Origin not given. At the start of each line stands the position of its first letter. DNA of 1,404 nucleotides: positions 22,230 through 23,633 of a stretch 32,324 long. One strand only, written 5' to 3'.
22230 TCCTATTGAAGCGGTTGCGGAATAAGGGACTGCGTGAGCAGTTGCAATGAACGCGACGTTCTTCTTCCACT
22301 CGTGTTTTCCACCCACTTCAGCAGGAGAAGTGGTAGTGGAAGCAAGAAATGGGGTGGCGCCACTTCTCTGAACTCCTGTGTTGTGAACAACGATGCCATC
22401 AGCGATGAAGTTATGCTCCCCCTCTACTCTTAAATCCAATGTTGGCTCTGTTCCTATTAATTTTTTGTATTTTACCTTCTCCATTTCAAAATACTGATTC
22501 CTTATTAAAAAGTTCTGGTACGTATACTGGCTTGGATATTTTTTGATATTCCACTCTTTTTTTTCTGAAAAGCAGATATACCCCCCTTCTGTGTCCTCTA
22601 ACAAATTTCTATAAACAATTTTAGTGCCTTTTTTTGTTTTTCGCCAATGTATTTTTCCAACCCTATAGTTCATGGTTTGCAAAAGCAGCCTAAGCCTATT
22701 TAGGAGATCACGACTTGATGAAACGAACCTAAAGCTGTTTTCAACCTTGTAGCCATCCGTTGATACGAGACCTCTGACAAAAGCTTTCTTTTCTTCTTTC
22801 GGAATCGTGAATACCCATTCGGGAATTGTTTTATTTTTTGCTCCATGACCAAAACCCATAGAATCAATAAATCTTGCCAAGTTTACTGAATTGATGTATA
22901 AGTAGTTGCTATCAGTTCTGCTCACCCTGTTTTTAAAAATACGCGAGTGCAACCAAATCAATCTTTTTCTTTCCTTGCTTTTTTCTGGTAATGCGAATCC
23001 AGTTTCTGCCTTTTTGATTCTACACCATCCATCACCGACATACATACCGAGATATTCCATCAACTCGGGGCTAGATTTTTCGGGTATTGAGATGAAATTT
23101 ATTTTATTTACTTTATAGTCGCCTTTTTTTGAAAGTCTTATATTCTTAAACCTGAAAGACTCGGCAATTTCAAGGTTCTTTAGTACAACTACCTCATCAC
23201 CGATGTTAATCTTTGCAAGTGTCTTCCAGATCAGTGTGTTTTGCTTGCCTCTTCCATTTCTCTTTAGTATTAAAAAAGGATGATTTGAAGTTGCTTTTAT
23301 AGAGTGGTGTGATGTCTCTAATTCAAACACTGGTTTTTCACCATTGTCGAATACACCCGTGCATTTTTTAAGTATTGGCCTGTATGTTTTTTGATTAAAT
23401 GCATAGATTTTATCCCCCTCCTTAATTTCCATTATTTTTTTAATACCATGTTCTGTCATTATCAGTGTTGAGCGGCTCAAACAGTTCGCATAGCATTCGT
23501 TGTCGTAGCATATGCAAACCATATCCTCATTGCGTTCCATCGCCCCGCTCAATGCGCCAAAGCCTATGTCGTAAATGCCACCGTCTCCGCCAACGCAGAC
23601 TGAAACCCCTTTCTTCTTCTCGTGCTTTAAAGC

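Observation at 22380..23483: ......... intein inside the TPP-binding motif of a 2-oxoacid:ferredoxin oxidoreductase beta subunit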

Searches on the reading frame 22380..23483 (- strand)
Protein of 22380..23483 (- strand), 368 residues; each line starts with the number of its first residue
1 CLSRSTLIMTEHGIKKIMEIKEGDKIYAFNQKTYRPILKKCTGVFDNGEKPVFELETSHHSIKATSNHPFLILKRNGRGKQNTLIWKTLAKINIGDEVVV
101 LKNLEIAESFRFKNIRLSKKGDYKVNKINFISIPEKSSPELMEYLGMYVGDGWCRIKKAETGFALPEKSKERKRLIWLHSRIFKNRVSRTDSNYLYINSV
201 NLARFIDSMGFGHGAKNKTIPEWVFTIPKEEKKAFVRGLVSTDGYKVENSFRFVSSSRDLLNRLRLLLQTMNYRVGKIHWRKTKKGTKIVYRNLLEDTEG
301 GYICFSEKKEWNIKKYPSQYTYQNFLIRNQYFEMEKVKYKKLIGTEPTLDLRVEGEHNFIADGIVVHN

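Call 15: search_solved_structures(query=window:22380-23483:-, show_alignments=3, max_evalue=0.01)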
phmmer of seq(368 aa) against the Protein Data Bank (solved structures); distinct sequences matched with E-value up to 0.01: 11.
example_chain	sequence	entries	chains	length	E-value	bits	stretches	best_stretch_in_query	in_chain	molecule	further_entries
2cw7_A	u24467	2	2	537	2.3e-08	36.7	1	138-275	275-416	Endonuclease PI-PkoII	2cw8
1mi8_A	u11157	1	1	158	4.2e-07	32.6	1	13-74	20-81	DnaB intein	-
4o1r_A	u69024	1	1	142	4.4e-07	32.5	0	16-74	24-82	Replicative DNA helicase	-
7qsu_A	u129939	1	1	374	7.4e-06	28.5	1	32-259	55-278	V-ATPase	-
6frg_A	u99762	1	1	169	1.8e-05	27.2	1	20-74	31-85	Replicative DNA helicase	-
6frh_A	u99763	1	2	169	1.8e-05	27.2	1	20-74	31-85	Replicative DNA helicase,Replicative DNA helicase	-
1am2_A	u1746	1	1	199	0.00013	24.4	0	43-103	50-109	MXE GYRA INTEIN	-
6fre_A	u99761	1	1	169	0.00042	22.7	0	20-74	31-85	Replicative DNA helicase,Replicative DNA helicase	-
2lwy_A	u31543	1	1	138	0.00069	22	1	5-108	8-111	BACTERIAL INTEIN-LIKE DOMAIN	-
7cfv_A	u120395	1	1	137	0.00096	21.5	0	338-368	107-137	Spl DnaX mini-intein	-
4oz6_A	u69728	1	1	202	0.0025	20.2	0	43-103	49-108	Mxe gyrA intein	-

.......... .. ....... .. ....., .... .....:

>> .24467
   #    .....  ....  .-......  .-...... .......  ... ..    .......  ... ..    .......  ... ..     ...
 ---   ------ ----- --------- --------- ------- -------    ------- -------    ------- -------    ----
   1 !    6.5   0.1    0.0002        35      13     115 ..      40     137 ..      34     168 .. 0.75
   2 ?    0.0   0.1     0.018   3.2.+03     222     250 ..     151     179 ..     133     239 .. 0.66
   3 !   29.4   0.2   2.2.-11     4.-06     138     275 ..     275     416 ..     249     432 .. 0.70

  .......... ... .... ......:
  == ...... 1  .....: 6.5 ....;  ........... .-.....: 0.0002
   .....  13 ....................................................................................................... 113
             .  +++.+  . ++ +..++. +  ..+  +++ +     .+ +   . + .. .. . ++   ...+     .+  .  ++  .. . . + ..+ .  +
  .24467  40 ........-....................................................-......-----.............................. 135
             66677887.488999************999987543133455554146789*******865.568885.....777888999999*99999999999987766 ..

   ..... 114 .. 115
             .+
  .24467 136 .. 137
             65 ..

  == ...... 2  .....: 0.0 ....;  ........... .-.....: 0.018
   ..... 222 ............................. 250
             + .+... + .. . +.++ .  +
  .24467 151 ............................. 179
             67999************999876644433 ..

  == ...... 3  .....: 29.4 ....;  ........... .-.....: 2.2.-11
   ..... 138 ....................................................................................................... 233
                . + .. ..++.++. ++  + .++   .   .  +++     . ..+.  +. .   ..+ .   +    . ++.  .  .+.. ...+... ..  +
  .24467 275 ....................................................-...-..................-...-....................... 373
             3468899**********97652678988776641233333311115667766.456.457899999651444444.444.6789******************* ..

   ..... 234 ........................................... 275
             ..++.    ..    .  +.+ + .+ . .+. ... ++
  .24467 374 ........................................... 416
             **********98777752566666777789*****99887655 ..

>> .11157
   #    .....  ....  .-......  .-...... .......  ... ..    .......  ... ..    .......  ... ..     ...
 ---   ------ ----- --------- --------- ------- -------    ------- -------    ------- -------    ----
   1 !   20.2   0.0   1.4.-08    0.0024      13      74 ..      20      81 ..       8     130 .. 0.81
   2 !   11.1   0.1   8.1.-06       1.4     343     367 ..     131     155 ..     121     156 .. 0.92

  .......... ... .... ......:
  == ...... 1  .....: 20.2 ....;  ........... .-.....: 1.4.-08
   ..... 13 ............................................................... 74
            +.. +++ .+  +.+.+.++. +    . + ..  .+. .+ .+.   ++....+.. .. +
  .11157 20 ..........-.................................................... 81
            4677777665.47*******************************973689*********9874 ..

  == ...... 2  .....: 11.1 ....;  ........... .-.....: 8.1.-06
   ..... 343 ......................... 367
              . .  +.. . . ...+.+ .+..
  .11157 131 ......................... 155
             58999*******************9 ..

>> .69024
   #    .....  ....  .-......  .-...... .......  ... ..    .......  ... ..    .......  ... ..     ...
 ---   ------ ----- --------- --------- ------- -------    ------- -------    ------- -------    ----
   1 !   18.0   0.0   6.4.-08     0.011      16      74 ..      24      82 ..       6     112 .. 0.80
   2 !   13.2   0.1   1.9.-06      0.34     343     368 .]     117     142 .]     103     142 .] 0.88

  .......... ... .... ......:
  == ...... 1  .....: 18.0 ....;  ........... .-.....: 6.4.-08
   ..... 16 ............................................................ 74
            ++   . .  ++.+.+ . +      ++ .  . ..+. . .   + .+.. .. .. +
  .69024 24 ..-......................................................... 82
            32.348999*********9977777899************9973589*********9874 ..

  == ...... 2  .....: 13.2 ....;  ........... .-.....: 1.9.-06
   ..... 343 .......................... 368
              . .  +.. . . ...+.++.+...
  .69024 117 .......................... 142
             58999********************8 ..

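Call 24: search_protein_representatives(protein=window:22380-23483:-)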
Query: 368 residues. Proteins with E-value up to 0.001 (for the whole library): 5144; up to 1e-10: 1049; up to 1e-30: 58. The best 150 are listed.
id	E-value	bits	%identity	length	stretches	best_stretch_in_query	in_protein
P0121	1.3e-141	488.3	61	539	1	1-368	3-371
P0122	1.7e-135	468.2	57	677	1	1-368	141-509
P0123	6.1e-84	298.6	60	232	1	1-232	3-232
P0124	4.5e-69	249.7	62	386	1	1-193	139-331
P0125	6.1e-69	249.2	32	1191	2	1-368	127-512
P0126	2.1e-65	237.5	44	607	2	1-302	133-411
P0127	5.7e-61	223.0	32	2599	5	1-368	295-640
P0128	1.4e-58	215.1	38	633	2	1-153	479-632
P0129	2.2e-57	211.2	55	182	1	1-178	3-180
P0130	2.0e-54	201.4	62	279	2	1-127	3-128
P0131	5.7e-50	186.8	29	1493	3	1-368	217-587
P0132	4.6e-48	180.5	69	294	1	242-368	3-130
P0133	2.6e-45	171.5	31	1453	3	1-368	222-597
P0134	8.7e-45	169.8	30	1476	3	46-368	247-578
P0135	1.3e-44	169.1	62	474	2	1-107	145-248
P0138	1.2e-43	166.0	32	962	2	1-368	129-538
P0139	8.0e-42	160.0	32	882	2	1-368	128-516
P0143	3.3e-38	148.1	35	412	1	1-368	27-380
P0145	4.9e-37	144.3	34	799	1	1-368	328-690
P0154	6.5e-35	137.3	33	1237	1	1-368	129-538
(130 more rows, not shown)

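Call 39: search_protein_families(library=pfam, proteins=[P0125, P0138, P0139, P0154, P0131, P0145, P0143], max_evalue=0.00001)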
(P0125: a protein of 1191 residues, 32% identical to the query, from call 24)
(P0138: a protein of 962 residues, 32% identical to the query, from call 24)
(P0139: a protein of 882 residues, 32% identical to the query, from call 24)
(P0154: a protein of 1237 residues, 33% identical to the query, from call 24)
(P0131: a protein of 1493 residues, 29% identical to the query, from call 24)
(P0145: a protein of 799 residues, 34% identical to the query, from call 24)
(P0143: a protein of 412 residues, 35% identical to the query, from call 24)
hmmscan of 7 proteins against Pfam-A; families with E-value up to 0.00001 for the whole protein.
P0125 (1191 aa): 7 families
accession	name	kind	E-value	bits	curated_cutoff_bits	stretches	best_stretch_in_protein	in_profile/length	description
PF01458.23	SUFBD_core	-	7.9e-75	251.7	27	2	1016-1162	86-232/232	SUF system FeS cluster assembly, SufBD core domain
PF14890.11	Intein_splicing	-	2.5e-36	125.3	35.8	2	694-1018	8-155/155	Intein splicing domain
PF14528.11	LAGLIDADG_3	-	1.5e-24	86.5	22.5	2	359-413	1-55/82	LAGLIDADG-like domain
PF05204.19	Hom_end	-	7.9e-11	42.5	21.1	1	363-433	16-84/110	Homing endonuclease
PF01079.26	Hint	-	1.1e-08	35.4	29.7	0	680-778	12-116/213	Hint module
PF19295.5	SufBD_N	-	1.8e-08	34.7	23.5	1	503-587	87-171/172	SufBD protein N-terminal region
PF07591.16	PT-HINT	-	1.5e-06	29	27.7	0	133-198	1-71/137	Pretoxin HINT domain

P0138 (962 aa): 6 families
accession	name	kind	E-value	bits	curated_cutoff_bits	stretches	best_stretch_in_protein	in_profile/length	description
PF01458.23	SUFBD_core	-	4.7e-24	85.6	27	1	616-706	1-88/232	SUF system FeS cluster assembly, SufBD core domain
PF14890.11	Intein_splicing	-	7.4e-24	84.7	35.8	1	143-538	10-155/155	Intein splicing domain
PF19295.5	SufBD_N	-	1.5e-11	44.7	23.5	1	526-613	84-171/172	SufBD protein N-terminal region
PF14528.11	LAGLIDADG_3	-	8.8e-11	42.4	22.5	1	385-438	2-55/82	LAGLIDADG-like domain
PF01079.26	Hint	-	1.4e-07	31.7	29.7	0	706-811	12-116/213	Hint module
PF13403.11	Hint_2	-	5.9e-06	27.2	28.4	0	707-743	2-40/147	Hint domain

P0139 (882 aa): 4 families
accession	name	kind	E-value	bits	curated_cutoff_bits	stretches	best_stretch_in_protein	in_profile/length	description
PF14528.11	LAGLIDADG_3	-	5.5e-18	65.4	22.5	1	363-430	1-68/82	LAGLIDADG-like domain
PF14890.11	Intein_splicing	-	1.5e-17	64.2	35.8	1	144-516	12-155/155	Intein splicing domain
PF19295.5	SufBD_N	-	6.4e-09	36.1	23.5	1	510-591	90-171/172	SufBD protein N-terminal region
PF13403.11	Hint_2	-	2.8e-08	34.7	28.4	0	128-188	2-65/147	Hint domain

P0154 (1237 aa): 5 families
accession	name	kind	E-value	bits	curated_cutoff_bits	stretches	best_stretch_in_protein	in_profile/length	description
PF01458.23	SUFBD_core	-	6.9e-78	261.7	27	1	1002-1208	29-232/232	SUF system FeS cluster assembly, SufBD core domain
PF14890.11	Intein_splicing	-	3.3e-26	92.4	35.8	1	136-538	2-155/155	Intein splicing domain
PF14528.11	LAGLIDADG_3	-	8.2e-19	68.1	22.5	1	385-428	2-45/82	LAGLIDADG-like domain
PF19295.5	SufBD_N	-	8.4e-11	42.3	23.5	1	526-613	84-171/172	SufBD protein N-terminal region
PF05204.19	Hom_end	-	2.4e-06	28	21.1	1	388-434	16-61/110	Homing endonuclease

P0131 (1493 aa): 6 families
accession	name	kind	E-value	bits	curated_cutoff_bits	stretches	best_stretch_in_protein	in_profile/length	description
PF07230.16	Portal_T4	-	6.2e-58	197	22.9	1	1045-1260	200-427/433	Bacteriophage T4-like portal protein (Gp20)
PF14890.11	Intein_splicing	-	8.4e-26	91.1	35.8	2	229-587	7-155/155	Intein splicing domain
PF14528.11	LAGLIDADG_3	-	2.6e-16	60.1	22.5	0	925-984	3-60/82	LAGLIDADG-like domain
PF05204.19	Hom_end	-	5.8e-15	55.8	21.1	1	913-999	2-82/110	Homing endonuclease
PF01079.26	Hint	-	7.3e-12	45.8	29.7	1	611-671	9-72/213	Hint module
PF07591.16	PT-HINT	-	3.4e-09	37.5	27.7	0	622-687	2-72/137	Pretoxin HINT domain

P0145 (799 aa): 3 families
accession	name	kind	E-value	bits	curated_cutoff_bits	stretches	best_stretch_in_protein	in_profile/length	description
PF00082.27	Peptidase_S8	-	3.2e-34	119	21.8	2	151-333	1-197/288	Subtilase family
PF14890.11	Intein_splicing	-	1.6e-20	74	35.8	1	338-690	5-155/155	Intein splicing domain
PF14528.11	LAGLIDADG_3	-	2.4e-06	28.2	22.5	0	560-600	2-47/82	LAGLIDADG-like domain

P0143 (412 aa): 2 families
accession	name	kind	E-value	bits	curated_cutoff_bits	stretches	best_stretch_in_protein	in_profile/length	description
PF14890.11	Intein_splicing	-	9.4e-19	68.2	35.8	1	35-380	3-155/155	Intein splicing domain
PF14528.11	LAGLIDADG_3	-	1.1e-07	32.5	22.5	0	246-303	1-51/82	LAGLIDADG-like domain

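Call 49: search_protein_families(library=phrogs, proteins=[window:22380-23483:-], max_evalue=0.01)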
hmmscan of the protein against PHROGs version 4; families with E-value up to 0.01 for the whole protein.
window:22380-23483:- (368 aa): 5 families
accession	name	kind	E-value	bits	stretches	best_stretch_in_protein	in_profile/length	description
phrog_26446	-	DNA, RNA and nucleotide metabolism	6.9e-08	32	1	1-271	367-614/761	anaerobic ribonucleoside reductase large subunit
phrog_21587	-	unknown function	3.3e-06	26.5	1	1-100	575-667/706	-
phrog_36001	-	unknown function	0.00035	19.9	1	1-99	97-191/715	-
phrog_17415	-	head and packaging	0.0057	15.7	0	1-72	189-264/940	terminase large subunit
phrog_16259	-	DNA, RNA and nucleotide metabolism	0.0065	16.7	0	1-72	233-310/330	DNA helicase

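Call 52: predict_structure(alignment_id=A1)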
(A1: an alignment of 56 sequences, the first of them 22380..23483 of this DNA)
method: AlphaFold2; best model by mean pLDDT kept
length: 368 residues; sequences in the alignment: 56
mean_pLDDT: 92.9   pTM: 0.90
mean pLDDT of the five models: 92.9, 92.6, 92.6, 91.2, 90.9
residues with pLDDT >= 90: 299; 70-90: 69; 50-70: 0; < 50: 0
segments of 3 or more residues with pLDDT < 50: none
pLDDT, mean of each block of 10 residues (from residue 1): 94 94 96 94 95 95 96 88 94 97 88 89 78 96 97 92 95 97 95 95 94 91 94 97 92 95 95 93 88 89 92 86 89 95 96 90 94
secondary structure, 60 per line:
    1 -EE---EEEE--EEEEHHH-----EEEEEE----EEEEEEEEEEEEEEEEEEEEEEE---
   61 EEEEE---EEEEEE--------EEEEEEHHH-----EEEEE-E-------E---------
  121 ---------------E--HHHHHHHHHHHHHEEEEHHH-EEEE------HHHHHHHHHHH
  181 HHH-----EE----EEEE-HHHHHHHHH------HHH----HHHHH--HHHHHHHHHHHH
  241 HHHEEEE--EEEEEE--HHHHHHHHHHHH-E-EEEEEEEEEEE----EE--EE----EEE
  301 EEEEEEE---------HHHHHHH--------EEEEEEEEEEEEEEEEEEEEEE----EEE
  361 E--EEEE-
elements in order: E7-10 E13-16 E25-30 E35-57 E61-65 E69-74 E83-88 E97-101 H139-151 E152-155 E160-163 H170-183 E195-198 H200-208 H222-226 H229-243 E244-247 E250-255 H258-269 E273-283 E298-307 H317-323 E332-353 E358-361 E364-367

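Call 54: fold_search(model_id=the predicted structure, library=pdb)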
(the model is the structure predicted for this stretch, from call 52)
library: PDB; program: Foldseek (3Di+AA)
matches with E <= 10: 581; with E <= 0.001: 37
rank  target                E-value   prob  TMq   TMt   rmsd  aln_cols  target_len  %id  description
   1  7qsu                  6.6e-22  1.00  0.74  0.75   5.4       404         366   19  Crystal structure of homing endonuclease-associated TliVMA intein (C1A, d333-339) (released 2022-03-30)
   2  7qss                  4.6e-21  1.00  0.73  0.63   5.8       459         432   18  Crystal structure of homing endonuclease-associated TliVMA intein (C1A) (released 2022-03-30)
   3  7qst                  1.7e-18  1.00  0.65  0.67   6.0       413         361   18  Crystal structure of homing endonuclease-associated PhoVMA intein (C1A) (released 2022-03-30)
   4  2cw7                  7.0e-16  1.00  0.66  0.47   9.0       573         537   16  Crystal structure of intein homing endonuclease II (released 2006-04-18)
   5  1dfa                  3.5e-14  1.00  0.52  0.48  18.9       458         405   14  CRYSTAL STRUCTURE OF PI-SCEI IN C2 SPACE GROUP (released 1999-12-08)
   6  1vde_A                9.0e-14  1.00  0.52  0.46  11.6       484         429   12  PI-SCEI, A HOMING ENDONUCLEASE WITH PROTEIN SPLICING ACTIVITY (released 1998-04-08)
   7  1vde_B                8.2e-13  1.00  0.57  0.51   7.5       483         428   12  PI-SCEI, A HOMING ENDONUCLEASE WITH PROTEIN SPLICING ACTIVITY (released 1998-04-08)
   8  1ef0_A                2.6e-12  1.00  0.47  0.42  12.1       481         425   12  CRYSTAL STRUCTURE OF PI-SCEI MINIPRECURSOR (released 2000-06-07)
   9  1lwt_A                5.7e-12  1.00  0.53  0.45  10.2       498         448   12  Crystal structure of the intein homing endonuclease PI-SceI bound to its substrate DNA (Ca2+ free) (released 2002-09-27)
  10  1um2_B                3.7e-11  1.00  0.50  0.45  17.9       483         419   11  Crystal Structure of the Vma1-Derived Endonuclease with the Ligated Extein Segment (released 2004-09-22)
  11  1lws_A                3.7e-11  1.00  0.52  0.46  18.1       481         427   12  Crystal structure of the intein homing endonuclease PI-SceI bound to its recognition sequence (released 2002-09-27)
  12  1jva_B                5.2e-11  1.00  0.50  0.44  17.8       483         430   11  CRYSTAL STRUCTURE OF THE VMA1-DERIVED ENDONUCLEASE BEARING THE N AND C EXTEIN PROPEPTIDES (released 2002-08-29)
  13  1um2_A                1.5e-10  1.00  0.49  0.45  12.2       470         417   11  Crystal Structure of the Vma1-Derived Endonuclease with the Ligated Extein Segment (released 2004-09-22)
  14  1ef0_B                2.1e-10  1.00  0.47  0.44  20.4       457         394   12  CRYSTAL STRUCTURE OF PI-SCEI MINIPRECURSOR (released 2000-06-07)
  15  6frg                  4.5e-06  1.00  0.35  0.79   7.6       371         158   13  Crystal structure of G-1F mutant of Ssp DnaB Mini-Intein variant M86 (released 2019-01-30)
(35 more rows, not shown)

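Call 58: find_related_loci(query=A2, collection=genome_contigs, flank=3000)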
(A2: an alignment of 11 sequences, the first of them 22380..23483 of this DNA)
Query A2 (368 aa) in genome_contigs; peptide patterns used: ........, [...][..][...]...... (x = any residue, [..] = any of these).
370 stretches matched a pattern; 251 encode a relative of the query (tblastn E <= 1e-3); the best 80 are kept; 80 distinct loci.
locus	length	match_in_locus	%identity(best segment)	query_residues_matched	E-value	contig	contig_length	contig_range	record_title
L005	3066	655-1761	68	1-368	0e+0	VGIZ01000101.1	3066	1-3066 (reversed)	MAG: Candidatus Aenigmatarchaeota archaeon isolate K_DeepCast_250m_m1_172 K_DeepCast_250m_m1_172_Ga0194125_10072902, who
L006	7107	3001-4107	72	1-368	2e-174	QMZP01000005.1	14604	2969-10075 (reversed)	MAG: Candidatus Aenigmatarchaeota archaeon isolate B8_G16 B8_Guay16_scaffold_02442, whole genome shotgun sequence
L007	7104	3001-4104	68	1-368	5e-168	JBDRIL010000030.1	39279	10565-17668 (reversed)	MAG: archaeon isolate MEGAHIT-group-1.583 k141_13636048, whole genome shotgun sequence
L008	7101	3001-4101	66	1-368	3e-165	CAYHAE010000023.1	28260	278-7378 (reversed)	MAG TPA_asm: uncultured Planctomycetia bacterium isolate ERP119294_co1_439 genome assembly, contig: NODE_1900_length_282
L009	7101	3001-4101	66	1-368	6e-165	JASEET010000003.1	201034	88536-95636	MAG: Candidatus Bathyarchaeia archaeon isolate Yes46-05 NODE_3_length_201034_cov_45.795640, whole genome shotgun sequenc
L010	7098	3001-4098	66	1-368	5e-161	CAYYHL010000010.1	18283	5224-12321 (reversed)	MAG TPA_asm: uncultured Clostridia bacterium isolate SRP239594_co1_38 genome assembly, contig: NODE_1237_length_18283_co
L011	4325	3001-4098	66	1-368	3e-163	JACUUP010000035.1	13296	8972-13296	MAG: Candidatus Aerophobetes bacterium isolate Kmv34 NODE_2323_length_13296_cov_9.346500, whole genome shotgun sequence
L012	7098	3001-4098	65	1-368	2e-160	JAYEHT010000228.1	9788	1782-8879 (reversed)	MAG: Candidatus Aerophobetes bacterium isolate MAG210 MAG210_228, whole genome shotgun sequence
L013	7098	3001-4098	62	1-368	1e-158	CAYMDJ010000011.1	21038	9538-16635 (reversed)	MAG TPA_asm: uncultured archaeon isolate binchicken_co81_315 genome assembly, contig: NODE_3357_length_21038_cov_8.69956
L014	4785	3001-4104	63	1-368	8e-160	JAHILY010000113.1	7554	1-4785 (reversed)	MAG: Candidatus Omnitrophota bacterium isolate KR13_N2.mb.45 KR13_N2.mb.45_k141_419116, whole genome shotgun sequence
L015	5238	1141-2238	65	1-368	5e-159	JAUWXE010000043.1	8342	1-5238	MAG: Candidatus Aerophobetes bacterium isolate CSMAG_2676 CSMAG_2676_k127_1184421_length_8342_cov_22.4724, whole genome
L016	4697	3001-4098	63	1-368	3e-159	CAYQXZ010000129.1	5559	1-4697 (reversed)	MAG TPA_asm: uncultured bacterium isolate SRP098346_co1_419 genome assembly, contig: NODE_21572_length_5559_cov_13.61864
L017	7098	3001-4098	63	1-368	3e-157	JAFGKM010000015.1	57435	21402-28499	MAG: Candidatus Omnitrophota bacterium isolate Zod_Metabat.338 k87_1355458, whole genome shotgun sequence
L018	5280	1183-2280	65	1-368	5e-158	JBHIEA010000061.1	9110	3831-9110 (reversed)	MAG: bacterium isolate b3.sp2_bin.56 NODE_2651_length_9110_cov_9.446494, whole genome shotgun sequence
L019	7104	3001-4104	63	1-368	7e-157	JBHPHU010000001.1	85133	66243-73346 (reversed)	Candidatus Omnitrophota bacterium isolate SAG AM-312-B13 AM-312-B13_NODE_1, whole genome shotgun sequence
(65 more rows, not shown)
